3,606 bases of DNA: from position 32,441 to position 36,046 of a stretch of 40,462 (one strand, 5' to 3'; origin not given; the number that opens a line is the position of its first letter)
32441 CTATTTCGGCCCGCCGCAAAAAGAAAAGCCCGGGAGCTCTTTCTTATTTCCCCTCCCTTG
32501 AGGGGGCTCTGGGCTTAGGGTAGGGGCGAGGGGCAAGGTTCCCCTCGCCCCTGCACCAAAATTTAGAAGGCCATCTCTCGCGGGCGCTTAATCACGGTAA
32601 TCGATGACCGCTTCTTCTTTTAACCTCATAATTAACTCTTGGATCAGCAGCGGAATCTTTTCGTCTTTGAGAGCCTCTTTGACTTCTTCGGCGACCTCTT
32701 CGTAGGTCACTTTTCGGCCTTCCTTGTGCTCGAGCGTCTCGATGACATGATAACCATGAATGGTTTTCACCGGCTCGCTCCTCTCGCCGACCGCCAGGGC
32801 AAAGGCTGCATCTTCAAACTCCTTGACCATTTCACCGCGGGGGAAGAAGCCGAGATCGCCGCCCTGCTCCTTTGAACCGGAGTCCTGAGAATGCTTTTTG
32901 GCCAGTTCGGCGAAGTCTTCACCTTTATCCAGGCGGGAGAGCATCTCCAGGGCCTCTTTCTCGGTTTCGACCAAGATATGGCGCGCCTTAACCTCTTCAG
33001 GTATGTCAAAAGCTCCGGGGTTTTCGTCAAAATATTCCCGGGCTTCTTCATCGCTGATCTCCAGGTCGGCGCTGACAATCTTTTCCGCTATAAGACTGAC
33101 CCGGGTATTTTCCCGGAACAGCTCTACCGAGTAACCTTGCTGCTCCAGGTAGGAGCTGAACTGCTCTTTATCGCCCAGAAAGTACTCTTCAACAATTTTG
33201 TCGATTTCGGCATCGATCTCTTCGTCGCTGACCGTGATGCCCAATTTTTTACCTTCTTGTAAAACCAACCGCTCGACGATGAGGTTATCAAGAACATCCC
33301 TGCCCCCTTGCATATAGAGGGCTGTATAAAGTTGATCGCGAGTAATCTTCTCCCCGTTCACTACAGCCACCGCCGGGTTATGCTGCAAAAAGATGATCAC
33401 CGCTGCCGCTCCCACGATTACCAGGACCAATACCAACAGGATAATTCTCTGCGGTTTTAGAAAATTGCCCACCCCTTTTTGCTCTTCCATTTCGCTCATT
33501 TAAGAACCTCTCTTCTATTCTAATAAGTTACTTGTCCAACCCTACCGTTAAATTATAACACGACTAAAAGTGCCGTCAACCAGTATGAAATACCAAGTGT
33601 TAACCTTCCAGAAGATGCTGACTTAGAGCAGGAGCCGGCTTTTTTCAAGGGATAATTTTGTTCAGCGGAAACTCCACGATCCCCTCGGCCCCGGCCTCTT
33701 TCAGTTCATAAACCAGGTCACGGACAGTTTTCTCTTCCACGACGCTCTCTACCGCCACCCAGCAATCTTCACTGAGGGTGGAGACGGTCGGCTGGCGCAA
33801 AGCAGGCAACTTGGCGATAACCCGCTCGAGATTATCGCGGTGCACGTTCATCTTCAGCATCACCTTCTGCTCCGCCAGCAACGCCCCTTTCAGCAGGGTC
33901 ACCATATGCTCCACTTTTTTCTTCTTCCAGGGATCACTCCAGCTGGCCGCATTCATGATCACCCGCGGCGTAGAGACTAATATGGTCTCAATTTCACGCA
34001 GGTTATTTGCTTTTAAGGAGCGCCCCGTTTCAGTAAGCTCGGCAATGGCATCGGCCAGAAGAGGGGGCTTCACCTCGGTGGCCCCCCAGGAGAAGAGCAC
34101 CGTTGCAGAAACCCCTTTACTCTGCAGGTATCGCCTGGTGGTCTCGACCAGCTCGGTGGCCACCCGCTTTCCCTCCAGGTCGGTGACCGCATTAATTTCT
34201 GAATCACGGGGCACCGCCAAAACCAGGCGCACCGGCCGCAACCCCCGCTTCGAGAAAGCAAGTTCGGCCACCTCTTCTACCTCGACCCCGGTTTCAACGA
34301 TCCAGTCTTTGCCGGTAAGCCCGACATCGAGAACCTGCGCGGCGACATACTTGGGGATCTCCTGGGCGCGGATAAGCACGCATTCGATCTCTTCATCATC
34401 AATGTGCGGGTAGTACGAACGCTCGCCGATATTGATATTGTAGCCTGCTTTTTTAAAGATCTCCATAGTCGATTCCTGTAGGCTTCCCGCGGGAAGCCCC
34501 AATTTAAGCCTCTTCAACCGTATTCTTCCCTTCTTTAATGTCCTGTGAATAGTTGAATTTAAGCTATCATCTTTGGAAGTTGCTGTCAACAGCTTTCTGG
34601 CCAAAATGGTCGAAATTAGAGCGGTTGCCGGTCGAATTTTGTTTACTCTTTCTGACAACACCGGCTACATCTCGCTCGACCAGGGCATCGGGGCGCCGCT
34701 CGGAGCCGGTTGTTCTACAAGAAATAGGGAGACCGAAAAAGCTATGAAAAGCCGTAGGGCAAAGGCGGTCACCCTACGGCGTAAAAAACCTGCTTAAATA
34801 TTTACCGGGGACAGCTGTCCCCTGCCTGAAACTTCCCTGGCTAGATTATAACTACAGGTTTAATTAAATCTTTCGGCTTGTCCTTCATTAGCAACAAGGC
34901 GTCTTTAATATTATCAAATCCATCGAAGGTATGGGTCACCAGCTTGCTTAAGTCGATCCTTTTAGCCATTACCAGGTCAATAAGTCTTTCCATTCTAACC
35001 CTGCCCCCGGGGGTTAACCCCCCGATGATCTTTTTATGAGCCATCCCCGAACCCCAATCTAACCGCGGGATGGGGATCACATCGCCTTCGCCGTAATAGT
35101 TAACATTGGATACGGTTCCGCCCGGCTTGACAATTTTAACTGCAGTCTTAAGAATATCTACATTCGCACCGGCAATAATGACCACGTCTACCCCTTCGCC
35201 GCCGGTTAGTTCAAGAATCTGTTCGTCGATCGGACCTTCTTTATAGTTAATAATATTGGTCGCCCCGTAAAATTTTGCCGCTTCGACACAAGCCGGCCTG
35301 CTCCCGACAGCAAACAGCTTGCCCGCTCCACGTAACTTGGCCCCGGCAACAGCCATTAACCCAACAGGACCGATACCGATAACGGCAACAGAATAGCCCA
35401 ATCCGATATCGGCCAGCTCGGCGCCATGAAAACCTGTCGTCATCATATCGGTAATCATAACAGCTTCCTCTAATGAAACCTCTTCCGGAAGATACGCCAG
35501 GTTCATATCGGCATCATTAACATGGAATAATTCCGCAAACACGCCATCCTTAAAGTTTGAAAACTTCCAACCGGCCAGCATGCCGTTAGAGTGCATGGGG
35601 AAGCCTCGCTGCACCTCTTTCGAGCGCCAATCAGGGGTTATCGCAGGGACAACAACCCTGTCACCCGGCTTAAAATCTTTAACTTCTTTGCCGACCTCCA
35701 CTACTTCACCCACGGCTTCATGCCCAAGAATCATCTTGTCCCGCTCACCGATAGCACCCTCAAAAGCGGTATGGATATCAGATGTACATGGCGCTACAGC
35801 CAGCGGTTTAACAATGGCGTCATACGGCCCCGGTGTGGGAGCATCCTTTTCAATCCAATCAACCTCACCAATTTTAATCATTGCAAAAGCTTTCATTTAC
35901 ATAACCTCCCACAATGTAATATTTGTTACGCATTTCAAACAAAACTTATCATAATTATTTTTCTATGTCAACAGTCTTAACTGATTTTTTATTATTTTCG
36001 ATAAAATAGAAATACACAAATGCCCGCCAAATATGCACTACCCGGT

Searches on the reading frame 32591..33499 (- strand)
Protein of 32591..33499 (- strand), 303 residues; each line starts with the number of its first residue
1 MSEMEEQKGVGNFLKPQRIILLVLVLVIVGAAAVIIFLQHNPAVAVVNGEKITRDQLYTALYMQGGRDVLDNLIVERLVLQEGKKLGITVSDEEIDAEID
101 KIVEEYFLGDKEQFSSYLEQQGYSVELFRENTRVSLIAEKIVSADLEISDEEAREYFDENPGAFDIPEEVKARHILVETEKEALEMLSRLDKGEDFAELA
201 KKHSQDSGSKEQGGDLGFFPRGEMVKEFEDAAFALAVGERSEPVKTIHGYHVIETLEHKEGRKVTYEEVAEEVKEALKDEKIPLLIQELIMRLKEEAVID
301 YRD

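Call 100: search_protein_families(library=pfam, proteins=[window:32591-33499:-], max_evalue=0.00001)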
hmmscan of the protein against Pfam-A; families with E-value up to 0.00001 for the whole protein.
window:32591-33499:- (303 aa): 6 families
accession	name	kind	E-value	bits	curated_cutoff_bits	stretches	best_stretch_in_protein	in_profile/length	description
PF13616.12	Rotamase_3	-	1.6e-25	90.4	22.5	1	167-258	13-115/116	PPIC-type PPIASE domain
PF00639.27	Rotamase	-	3.8e-23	82.7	21.7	1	178-254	17-94/97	PPIC-type PPIASE domain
PF13624.11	SurA_N_3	-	3.9e-17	63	27.2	1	64-141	82-161/162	SurA-like N-terminal domain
PF13145.12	Rotamase_2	-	1.4e-16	61.9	27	1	148-270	1-120/121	PPIC-type PPIASE domain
PF09312.16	SurA_N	-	4.7e-11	43.3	30.8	1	67-140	44-116/118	SurA N-terminal domain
PF13623.11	SurA_N_2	-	4.7e-11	43.2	28.5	1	20-115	16-137/145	SurA-like N-terminal domain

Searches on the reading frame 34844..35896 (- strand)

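Call 101: search_protein_families(library=pfam, proteins=[window:34844-35896:-], max_evalue=0.00001)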
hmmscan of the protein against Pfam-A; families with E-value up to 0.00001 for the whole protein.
window:34844-35896:- (351 aa): 2 families
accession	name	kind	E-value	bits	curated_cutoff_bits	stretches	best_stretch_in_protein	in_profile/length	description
PF00107.32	ADH_zinc_N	-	2.2e-20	73.3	31.8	1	177-279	1-102/129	Zinc-binding dehydrogenase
PF08240.17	ADH_N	-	7.7e-17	61.9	23.5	1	24-129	2-97/104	Alcohol dehydrogenase GroES-like domain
